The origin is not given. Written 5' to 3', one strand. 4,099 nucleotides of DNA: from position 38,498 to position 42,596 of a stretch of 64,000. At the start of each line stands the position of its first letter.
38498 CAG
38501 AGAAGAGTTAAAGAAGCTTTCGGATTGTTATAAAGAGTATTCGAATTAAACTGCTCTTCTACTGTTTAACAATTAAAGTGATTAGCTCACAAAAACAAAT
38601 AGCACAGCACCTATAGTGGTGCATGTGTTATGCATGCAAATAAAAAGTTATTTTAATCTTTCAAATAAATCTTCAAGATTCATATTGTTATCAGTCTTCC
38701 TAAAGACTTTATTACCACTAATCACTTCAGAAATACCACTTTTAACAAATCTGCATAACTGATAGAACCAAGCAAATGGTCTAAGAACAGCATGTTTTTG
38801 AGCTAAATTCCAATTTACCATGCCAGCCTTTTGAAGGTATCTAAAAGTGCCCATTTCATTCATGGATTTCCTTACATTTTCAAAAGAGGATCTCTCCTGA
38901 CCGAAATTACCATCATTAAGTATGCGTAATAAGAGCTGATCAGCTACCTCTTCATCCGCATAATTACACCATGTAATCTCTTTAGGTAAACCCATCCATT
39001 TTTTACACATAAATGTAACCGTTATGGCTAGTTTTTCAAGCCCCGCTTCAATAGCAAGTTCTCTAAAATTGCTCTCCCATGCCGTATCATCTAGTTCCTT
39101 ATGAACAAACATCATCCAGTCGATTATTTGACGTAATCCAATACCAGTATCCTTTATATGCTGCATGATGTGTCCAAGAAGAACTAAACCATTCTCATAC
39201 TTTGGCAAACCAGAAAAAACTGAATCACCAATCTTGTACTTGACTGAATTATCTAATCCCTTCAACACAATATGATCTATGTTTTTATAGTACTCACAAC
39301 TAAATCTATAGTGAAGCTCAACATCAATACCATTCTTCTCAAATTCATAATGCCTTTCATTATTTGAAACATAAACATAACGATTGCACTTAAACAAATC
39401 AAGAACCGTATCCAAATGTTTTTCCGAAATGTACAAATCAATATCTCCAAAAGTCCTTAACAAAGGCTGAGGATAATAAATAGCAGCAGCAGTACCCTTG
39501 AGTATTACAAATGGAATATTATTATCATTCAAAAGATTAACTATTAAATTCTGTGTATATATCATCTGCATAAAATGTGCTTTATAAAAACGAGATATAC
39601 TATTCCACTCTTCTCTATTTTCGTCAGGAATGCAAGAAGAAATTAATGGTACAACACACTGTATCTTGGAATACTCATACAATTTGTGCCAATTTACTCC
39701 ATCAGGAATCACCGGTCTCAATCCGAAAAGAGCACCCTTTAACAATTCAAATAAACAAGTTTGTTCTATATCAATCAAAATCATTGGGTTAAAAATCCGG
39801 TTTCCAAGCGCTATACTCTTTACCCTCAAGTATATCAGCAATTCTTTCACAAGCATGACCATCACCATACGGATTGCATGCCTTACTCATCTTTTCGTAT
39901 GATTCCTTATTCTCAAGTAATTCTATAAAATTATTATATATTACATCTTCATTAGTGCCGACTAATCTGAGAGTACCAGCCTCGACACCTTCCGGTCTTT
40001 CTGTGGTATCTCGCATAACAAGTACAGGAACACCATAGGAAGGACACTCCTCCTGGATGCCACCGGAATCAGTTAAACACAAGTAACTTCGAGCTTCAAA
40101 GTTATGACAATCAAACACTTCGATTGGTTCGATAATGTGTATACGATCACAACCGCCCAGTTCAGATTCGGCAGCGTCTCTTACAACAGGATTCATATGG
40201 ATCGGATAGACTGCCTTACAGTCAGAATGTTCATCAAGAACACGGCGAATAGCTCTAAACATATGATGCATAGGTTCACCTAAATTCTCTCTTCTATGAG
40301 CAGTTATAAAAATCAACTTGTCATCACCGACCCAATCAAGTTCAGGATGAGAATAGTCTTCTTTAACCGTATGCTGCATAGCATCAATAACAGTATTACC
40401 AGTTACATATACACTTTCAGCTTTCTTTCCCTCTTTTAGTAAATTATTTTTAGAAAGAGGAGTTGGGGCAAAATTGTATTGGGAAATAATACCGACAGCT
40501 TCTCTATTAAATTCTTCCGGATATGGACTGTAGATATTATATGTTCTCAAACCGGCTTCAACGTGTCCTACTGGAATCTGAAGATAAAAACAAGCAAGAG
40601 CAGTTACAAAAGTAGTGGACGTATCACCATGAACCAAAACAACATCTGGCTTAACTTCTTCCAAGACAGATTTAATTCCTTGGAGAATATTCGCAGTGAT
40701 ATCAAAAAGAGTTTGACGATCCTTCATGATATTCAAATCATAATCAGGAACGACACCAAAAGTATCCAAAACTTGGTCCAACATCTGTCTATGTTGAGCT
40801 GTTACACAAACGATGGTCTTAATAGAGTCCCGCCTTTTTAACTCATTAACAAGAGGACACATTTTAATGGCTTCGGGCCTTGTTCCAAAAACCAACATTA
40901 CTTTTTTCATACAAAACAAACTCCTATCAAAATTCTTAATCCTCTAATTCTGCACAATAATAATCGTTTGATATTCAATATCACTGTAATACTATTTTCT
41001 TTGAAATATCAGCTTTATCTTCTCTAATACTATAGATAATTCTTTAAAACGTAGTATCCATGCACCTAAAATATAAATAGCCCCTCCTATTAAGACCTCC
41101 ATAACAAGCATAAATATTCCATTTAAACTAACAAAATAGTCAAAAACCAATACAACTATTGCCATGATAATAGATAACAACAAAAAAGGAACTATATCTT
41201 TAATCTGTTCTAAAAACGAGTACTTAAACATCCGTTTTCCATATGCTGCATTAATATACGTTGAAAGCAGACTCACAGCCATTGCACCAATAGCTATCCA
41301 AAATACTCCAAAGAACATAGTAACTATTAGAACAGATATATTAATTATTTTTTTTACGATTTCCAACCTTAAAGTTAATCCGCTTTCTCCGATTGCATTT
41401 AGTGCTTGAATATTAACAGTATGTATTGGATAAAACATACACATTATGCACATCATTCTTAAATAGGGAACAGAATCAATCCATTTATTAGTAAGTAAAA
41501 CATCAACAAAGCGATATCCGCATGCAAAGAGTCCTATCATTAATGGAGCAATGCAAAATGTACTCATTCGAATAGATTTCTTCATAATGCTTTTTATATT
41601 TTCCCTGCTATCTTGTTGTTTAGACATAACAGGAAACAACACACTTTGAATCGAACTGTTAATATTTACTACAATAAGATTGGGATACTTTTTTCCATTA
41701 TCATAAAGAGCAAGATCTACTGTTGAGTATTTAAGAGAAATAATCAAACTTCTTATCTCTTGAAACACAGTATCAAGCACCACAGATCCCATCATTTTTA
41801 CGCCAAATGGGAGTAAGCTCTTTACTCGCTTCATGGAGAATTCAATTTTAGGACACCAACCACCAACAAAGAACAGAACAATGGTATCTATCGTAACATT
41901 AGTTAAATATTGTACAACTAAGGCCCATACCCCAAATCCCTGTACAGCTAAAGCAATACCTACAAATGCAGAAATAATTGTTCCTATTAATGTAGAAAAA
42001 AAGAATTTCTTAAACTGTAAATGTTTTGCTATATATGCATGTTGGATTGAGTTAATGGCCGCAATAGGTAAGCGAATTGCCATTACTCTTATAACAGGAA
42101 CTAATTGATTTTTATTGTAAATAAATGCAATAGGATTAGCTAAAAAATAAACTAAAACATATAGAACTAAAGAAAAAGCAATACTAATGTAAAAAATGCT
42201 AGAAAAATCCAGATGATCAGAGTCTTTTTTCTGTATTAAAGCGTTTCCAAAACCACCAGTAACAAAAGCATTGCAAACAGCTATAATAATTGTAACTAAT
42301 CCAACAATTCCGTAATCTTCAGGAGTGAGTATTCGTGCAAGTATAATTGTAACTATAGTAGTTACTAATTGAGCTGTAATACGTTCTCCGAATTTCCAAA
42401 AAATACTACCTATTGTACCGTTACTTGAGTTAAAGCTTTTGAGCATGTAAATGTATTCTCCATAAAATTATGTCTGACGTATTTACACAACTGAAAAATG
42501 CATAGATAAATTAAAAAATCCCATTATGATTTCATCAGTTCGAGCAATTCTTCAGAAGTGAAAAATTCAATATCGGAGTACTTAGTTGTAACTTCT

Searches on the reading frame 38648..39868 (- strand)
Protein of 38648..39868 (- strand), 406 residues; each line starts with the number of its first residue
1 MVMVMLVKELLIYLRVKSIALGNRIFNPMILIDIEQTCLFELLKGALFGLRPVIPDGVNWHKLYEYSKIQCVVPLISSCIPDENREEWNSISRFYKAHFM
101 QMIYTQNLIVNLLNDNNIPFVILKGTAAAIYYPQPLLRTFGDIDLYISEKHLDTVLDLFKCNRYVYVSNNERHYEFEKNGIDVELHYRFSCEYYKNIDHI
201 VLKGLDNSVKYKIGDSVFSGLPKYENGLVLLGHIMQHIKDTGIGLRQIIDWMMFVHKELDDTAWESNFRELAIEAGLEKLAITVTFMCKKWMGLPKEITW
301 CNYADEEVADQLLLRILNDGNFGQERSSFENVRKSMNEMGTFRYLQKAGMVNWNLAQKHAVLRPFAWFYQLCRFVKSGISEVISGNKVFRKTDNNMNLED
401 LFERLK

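Call 56: search_protein_families(library=pfam, proteins=[window:38648-39868:-], max_evalue=0.00001)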
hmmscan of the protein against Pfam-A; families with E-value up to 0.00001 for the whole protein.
window:38648-39868:- (406 aa): 1 family
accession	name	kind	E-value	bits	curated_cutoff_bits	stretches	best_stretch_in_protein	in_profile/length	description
PF14907.12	NTP_transf_5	-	1.2e-36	127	31.2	1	57-293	2-249/249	Uncharacterised nucleotidyltransferase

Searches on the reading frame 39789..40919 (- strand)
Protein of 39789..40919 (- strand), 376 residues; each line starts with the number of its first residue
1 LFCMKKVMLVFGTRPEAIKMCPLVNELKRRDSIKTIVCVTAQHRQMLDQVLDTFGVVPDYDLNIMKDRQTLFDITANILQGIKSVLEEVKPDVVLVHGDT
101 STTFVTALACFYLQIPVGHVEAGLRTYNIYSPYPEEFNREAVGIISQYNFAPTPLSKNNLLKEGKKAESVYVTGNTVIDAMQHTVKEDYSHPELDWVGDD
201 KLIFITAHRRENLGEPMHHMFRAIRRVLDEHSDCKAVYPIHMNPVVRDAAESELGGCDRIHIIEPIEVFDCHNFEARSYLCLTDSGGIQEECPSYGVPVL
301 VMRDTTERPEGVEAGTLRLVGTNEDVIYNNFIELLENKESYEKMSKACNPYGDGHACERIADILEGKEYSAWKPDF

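Call 56: search_protein_families(library=pfam, proteins=[window:39789-40919:-], max_evalue=0.00001)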
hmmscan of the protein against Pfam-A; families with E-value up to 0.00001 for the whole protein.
window:39789-40919:- (376 aa): 1 family
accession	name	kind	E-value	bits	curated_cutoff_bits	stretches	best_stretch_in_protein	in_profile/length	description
PF02350.25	Epimerase_2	-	1.6e-118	396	30.6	1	26-365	2-347/347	UDP-N-acetylglucosamine 2-epimerase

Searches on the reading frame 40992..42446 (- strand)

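Call 56: search_protein_families(library=pfam, proteins=[window:40992-42446:-], max_evalue=0.00001)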
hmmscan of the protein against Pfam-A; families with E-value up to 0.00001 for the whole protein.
window:40992-42446:- (484 aa): 2 families
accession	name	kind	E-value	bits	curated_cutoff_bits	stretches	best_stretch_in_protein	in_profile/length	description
PF13440.11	Polysacc_synt_3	-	8.1e-89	298.2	23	1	35-327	1-293/293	Polysaccharide biosynthesis protein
PF01943.22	Polysacc_synt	-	2.8e-32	112.7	28.2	1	17-276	7-272/274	Polysaccharide biosynthesis protein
